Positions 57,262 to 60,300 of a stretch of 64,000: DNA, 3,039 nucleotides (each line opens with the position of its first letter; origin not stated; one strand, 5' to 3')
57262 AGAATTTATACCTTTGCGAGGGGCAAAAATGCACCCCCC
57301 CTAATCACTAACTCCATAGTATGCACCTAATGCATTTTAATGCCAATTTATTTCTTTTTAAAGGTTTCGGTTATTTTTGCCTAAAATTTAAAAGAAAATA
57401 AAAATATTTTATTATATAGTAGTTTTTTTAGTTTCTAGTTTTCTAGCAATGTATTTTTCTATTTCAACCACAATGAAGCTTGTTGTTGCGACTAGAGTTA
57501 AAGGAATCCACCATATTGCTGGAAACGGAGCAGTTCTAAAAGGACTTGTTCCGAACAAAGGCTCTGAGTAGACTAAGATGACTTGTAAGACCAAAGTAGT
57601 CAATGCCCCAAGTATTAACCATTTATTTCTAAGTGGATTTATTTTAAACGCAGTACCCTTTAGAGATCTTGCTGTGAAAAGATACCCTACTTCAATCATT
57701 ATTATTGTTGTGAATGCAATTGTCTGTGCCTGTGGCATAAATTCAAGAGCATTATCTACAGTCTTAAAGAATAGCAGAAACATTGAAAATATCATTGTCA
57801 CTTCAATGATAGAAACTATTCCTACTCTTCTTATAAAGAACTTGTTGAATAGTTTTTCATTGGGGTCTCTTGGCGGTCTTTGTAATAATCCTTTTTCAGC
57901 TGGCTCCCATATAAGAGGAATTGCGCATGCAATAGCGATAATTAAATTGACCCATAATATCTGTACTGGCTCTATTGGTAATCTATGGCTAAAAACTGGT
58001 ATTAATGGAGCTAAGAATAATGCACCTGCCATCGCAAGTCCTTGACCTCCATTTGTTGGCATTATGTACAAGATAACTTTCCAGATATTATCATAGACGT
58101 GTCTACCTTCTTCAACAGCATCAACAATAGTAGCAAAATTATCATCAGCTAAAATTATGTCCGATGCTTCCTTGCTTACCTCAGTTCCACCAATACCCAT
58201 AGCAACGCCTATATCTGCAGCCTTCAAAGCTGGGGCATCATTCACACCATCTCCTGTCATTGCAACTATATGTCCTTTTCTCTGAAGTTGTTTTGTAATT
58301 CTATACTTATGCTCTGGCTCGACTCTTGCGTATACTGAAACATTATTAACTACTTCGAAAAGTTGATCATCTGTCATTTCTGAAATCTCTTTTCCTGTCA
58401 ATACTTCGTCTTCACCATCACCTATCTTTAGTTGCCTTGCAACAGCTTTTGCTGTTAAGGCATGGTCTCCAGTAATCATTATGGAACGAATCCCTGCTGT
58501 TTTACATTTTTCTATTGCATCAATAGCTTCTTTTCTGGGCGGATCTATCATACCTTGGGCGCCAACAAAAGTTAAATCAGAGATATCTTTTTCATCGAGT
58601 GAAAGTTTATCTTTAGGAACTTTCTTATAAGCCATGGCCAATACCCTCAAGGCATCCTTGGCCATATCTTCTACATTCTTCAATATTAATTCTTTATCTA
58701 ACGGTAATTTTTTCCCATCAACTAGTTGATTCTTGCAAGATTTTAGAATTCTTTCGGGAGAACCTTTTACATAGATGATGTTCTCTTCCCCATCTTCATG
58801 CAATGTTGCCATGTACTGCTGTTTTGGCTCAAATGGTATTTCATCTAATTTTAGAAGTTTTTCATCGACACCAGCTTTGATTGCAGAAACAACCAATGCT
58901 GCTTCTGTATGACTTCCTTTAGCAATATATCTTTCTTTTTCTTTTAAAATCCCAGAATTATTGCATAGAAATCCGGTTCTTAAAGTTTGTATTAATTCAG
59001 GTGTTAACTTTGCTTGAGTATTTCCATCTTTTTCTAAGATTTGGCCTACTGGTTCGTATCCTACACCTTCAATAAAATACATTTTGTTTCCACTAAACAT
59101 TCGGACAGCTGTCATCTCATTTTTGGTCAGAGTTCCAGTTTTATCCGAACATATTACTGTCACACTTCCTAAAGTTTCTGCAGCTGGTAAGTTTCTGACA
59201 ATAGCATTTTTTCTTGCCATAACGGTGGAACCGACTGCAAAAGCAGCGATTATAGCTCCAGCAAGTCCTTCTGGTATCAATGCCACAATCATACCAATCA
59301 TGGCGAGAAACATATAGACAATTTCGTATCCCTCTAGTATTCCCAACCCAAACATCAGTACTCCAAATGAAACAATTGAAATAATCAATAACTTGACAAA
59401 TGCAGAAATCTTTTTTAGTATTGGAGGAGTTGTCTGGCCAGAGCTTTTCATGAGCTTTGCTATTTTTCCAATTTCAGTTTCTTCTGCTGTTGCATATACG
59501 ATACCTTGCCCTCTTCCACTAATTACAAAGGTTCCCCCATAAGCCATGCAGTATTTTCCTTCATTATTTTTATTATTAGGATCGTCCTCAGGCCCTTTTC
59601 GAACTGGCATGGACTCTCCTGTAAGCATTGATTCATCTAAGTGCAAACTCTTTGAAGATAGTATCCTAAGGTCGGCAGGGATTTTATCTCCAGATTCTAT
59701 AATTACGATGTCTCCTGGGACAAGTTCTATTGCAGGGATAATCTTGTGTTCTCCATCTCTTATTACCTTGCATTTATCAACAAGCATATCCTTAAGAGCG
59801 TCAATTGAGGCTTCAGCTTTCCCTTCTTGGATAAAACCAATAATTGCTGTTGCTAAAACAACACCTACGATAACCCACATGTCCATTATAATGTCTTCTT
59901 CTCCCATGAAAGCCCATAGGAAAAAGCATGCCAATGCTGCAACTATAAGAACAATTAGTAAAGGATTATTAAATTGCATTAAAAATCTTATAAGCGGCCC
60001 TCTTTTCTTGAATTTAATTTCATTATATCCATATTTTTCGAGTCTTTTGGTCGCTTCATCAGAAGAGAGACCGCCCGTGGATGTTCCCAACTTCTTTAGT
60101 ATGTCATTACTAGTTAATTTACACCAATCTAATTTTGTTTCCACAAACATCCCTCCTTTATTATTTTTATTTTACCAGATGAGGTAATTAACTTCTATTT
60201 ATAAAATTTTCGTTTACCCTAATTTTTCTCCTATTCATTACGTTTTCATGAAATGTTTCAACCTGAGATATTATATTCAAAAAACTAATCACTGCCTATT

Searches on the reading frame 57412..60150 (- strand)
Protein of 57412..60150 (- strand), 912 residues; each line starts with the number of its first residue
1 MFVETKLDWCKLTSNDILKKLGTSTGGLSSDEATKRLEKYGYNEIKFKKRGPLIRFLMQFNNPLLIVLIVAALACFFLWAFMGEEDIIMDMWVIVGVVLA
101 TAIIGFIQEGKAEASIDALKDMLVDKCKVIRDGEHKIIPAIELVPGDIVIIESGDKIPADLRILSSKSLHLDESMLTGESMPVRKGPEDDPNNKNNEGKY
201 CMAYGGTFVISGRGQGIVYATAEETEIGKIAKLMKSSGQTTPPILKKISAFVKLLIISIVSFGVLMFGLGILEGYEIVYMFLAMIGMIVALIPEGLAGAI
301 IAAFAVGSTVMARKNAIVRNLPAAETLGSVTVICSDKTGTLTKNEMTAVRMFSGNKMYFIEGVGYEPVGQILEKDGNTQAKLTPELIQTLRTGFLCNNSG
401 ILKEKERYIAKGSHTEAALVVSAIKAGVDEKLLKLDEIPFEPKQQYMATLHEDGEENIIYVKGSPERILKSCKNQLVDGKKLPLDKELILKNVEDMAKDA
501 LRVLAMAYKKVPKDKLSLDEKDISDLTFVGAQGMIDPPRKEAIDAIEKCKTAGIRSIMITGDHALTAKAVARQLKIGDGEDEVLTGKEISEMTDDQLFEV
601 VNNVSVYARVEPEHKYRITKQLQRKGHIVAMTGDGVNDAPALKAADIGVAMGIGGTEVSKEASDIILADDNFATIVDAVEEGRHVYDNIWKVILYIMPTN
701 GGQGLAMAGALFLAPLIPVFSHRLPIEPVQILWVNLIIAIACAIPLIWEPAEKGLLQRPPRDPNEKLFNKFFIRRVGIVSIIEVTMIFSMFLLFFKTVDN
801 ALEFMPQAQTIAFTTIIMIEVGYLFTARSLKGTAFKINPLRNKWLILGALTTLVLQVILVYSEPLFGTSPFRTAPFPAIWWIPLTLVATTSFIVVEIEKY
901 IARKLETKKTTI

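Call 65: search_protein_families(library=pfam, proteins=[window:57412-60150:-])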
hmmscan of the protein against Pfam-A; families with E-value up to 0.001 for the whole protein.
window:57412-60150:- (912 aa): 7 families
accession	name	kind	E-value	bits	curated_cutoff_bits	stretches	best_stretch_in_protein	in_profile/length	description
PF00122.25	E1-E2_ATPase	-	3.1e-47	160.9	28.1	1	122-314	2-181/181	E1-E2 ATPase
PF00689.26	Cation_ATPase_C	-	5.4e-44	150.5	27.3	1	724-901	2-175/175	Cation transporting ATPase, C-terminus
PF00690.31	Cation_ATPase_N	-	1.2e-18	66.9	20.4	1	9-73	1-67/69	Cation transporter/ATPase, N-terminus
PF00702.32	Hydrolase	-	5.8e-18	66.4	26.4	1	332-646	3-191/191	haloacid dehalogenase-like hydrolase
PF13246.12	Cation_ATPase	-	3.1e-14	53.2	21.7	1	395-474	2-90/91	Cation transport ATPase (P-type)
PF08282.18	Hydrolase_3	-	1.3e-06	28.8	20.9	1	618-671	195-248/255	haloacid dehalogenase-like hydrolase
PF12710.13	HAD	-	0.00053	20.9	27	0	537-643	88-189/189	haloacid dehalogenase-like hydrolase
